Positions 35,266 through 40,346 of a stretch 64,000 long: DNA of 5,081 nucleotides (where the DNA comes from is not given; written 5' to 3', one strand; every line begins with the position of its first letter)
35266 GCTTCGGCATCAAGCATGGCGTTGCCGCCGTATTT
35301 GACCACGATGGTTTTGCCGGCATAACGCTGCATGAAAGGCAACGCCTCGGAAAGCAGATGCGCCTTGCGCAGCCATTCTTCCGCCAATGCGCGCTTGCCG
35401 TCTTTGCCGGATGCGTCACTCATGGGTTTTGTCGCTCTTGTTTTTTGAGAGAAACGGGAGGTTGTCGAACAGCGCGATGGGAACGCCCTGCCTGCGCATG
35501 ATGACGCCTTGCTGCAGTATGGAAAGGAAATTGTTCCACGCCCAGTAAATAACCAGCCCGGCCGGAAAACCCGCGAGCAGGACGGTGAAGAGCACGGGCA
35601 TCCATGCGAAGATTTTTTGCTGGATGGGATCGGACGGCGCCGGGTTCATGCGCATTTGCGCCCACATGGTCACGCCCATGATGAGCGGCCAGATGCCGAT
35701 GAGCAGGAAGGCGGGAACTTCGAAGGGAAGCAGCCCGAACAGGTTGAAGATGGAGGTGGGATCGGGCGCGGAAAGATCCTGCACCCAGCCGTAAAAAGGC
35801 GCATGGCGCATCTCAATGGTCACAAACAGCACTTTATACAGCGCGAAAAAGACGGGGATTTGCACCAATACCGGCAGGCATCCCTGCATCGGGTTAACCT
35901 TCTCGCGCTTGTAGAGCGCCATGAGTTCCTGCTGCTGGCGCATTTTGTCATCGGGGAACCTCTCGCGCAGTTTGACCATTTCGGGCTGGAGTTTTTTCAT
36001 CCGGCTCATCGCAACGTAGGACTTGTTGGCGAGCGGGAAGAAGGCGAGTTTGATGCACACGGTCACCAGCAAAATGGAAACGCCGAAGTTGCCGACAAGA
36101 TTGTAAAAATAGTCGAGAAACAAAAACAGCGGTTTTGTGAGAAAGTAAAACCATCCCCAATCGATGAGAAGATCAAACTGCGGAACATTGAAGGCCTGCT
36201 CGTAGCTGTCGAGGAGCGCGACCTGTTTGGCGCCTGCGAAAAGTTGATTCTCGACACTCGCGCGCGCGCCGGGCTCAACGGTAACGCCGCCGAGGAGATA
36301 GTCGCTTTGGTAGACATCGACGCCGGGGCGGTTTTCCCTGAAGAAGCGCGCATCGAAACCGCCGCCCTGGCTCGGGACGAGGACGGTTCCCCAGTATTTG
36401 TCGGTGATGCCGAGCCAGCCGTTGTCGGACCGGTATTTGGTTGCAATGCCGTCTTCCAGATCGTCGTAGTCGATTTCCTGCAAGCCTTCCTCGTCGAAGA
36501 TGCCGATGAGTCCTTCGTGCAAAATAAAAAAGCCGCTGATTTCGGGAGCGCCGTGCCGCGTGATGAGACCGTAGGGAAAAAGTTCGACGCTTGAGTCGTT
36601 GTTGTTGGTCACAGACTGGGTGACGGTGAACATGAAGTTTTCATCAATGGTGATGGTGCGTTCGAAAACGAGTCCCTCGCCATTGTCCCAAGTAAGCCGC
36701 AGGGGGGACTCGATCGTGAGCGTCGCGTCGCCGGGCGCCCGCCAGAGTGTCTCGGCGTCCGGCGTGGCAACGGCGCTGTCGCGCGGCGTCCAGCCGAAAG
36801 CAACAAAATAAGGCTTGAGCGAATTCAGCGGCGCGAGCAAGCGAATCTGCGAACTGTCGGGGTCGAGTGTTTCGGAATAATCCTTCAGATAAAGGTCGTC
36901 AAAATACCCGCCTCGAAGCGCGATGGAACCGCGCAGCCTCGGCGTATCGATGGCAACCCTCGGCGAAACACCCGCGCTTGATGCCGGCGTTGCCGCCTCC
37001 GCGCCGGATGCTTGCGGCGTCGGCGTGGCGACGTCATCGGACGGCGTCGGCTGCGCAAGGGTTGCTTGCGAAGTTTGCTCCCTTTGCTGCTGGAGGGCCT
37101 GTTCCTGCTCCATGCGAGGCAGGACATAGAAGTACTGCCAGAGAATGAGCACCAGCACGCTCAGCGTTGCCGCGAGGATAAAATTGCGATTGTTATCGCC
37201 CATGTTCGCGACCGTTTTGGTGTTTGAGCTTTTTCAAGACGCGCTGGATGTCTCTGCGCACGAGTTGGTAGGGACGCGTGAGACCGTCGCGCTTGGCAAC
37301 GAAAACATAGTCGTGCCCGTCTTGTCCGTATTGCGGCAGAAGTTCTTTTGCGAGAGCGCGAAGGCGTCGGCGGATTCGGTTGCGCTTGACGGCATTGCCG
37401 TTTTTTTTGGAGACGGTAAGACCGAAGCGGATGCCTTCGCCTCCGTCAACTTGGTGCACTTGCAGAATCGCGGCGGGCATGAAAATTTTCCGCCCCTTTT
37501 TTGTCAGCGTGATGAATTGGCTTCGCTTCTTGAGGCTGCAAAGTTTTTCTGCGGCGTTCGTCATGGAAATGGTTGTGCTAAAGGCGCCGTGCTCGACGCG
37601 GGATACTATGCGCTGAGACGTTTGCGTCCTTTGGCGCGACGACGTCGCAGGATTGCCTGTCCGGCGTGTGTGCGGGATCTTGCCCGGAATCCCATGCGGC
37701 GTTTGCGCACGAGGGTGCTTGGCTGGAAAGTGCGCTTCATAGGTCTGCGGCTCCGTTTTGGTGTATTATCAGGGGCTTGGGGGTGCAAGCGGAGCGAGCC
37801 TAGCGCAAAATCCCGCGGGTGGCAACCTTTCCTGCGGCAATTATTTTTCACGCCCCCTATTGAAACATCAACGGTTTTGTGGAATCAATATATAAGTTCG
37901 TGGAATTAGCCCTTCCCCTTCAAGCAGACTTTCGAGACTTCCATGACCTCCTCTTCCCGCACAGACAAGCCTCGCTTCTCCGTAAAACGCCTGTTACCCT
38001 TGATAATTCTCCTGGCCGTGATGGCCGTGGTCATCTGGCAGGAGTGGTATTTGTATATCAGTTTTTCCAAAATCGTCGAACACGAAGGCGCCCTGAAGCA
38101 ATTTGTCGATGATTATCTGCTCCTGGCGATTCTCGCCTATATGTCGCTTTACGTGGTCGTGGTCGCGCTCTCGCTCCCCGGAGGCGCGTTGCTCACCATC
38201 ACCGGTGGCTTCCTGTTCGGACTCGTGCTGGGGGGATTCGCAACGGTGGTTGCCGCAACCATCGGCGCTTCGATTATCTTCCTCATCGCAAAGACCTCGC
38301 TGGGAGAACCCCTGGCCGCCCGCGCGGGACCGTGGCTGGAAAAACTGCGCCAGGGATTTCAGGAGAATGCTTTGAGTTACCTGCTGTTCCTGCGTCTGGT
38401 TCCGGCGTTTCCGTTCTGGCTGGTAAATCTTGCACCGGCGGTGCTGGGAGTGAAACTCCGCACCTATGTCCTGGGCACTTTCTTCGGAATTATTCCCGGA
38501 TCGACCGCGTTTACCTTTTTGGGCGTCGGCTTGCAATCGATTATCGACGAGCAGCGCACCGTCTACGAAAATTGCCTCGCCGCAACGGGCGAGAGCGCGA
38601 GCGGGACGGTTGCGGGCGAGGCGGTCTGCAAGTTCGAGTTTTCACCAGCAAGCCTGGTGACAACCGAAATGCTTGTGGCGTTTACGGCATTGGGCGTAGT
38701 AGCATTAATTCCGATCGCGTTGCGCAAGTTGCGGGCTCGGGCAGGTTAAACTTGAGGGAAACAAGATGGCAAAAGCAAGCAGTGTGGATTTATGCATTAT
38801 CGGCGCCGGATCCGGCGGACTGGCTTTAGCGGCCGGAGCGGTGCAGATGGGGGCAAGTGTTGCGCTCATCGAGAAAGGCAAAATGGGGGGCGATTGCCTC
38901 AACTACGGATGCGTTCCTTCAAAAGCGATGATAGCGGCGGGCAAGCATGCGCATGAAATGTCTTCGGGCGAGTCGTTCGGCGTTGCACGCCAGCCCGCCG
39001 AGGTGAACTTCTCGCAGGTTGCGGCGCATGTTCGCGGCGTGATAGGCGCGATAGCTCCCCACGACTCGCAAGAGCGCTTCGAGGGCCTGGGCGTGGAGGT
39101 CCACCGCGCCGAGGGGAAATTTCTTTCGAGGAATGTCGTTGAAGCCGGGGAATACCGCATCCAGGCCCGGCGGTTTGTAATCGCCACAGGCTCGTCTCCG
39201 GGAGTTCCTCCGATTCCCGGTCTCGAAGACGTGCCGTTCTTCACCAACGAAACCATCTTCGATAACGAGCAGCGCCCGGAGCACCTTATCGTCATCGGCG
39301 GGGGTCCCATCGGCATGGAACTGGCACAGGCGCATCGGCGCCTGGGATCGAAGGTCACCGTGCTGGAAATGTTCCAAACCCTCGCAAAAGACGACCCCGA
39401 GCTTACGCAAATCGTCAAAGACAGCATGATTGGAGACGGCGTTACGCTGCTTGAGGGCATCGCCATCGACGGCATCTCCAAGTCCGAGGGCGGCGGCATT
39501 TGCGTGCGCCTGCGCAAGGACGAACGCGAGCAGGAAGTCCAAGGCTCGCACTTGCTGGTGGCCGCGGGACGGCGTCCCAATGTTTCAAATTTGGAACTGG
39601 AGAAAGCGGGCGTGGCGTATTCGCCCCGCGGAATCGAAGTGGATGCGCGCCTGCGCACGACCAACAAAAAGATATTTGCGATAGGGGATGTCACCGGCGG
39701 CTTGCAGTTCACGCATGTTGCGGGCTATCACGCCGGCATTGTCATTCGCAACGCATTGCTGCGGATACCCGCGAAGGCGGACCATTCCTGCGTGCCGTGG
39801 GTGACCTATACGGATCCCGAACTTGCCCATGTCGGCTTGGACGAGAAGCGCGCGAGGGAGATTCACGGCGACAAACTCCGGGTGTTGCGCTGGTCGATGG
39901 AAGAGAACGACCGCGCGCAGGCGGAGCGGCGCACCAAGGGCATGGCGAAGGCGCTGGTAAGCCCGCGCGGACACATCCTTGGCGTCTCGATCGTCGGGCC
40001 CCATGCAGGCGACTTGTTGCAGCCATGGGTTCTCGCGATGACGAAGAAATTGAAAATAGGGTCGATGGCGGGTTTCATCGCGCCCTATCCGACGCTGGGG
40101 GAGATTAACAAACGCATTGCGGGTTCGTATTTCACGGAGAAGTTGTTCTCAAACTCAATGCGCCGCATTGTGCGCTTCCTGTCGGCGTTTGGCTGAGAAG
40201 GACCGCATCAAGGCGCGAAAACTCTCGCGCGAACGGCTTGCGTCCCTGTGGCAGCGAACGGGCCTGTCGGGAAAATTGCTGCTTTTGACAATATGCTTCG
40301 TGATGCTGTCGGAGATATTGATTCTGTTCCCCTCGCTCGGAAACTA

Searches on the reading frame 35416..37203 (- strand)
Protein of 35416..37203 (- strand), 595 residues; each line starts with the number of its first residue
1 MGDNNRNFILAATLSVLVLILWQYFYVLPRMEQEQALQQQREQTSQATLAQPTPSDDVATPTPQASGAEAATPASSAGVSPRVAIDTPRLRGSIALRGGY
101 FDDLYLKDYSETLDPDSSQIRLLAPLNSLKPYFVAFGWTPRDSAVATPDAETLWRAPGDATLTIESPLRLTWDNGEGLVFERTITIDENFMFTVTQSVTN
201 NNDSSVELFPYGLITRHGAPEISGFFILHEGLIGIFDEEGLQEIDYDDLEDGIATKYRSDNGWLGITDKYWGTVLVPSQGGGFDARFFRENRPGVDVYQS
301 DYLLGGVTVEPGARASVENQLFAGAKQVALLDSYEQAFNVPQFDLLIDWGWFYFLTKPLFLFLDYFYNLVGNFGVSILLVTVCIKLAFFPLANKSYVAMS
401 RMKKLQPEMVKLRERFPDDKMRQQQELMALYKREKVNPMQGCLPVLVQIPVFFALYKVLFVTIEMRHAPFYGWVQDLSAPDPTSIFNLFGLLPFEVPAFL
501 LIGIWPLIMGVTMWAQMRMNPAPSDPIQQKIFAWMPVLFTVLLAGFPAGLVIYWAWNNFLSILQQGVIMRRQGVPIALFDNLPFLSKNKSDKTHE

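Call 86: search_protein_families(library=pfam, proteins=[window:35416-37203:-], max_evalue=0.00001)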
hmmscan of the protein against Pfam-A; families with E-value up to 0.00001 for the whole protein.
window:35416-37203:- (595 aa): 2 families
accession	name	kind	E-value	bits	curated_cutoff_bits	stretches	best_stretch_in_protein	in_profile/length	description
PF14849.12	YidC_periplas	-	9.2e-77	259.2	24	1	82-361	1-282/283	YidC periplasmic domain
PF02096.25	60KD_IMP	-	5.8e-59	199.1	35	1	373-570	1-163/163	60Kd inner membrane protein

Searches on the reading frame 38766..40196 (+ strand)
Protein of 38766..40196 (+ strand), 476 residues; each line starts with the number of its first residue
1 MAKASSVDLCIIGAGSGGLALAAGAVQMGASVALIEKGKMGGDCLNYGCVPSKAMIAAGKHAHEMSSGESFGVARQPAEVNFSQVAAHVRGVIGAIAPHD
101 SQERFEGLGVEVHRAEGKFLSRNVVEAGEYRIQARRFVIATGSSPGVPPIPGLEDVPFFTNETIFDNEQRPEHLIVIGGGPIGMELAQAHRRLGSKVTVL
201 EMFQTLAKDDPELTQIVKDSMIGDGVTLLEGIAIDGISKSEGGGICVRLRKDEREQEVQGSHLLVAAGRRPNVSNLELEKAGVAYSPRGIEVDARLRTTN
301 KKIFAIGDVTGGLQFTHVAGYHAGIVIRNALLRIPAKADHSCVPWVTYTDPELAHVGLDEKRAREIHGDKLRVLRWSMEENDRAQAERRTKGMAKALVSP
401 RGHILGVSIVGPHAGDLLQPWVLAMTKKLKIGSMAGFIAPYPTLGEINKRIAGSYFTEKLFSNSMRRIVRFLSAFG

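Call 86: search_protein_families(library=pfam, proteins=[window:38766-40196:+], max_evalue=0.00001)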
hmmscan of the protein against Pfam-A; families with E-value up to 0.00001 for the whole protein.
window:38766-40196:+ (476 aa): 9 families
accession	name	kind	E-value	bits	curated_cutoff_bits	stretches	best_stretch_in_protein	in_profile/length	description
PF07992.20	Pyr_redox_2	-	1.2e-59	202.6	26.1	1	8-322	2-290/291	Pyridine nucleotide-disulphide oxidoreductase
PF02852.28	Pyr_redox_dim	-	1.1e-22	80.8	25.3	1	343-447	1-105/110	Pyridine nucleotide-disulphide oxidoreductase, dimerisation domain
PF00070.33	Pyr_redox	-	3.5e-15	56.7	22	1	173-243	1-72/82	Pyridine nucleotide-disulphide oxidoreductase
PF13738.12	Pyr_redox_3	-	1.1e-11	44.9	30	1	124-218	115-211/305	Pyridine nucleotide-disulphide oxidoreductase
PF01134.28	GIDA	-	3.2e-08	33.5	22.1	0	8-143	1-150/391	Glucose inhibited division protein A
PF13450.12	NAD_binding_8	-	9.3e-08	32.7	21.9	0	11-46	1-37/68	NAD(P)-binding Rossmann-like domain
PF00890.30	FAD_binding_2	-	8.3e-07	29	20.4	0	8-118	1-108/414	FAD binding domain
PF03486.20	HI0933_like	-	1.2e-06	28.6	50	0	8-42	2-36/244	HI0933-like protein Rossmann domain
PF12831.13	FAD_oxidored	-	2.9e-06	27.3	27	0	8-42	1-35/416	FAD dependent oxidoreductase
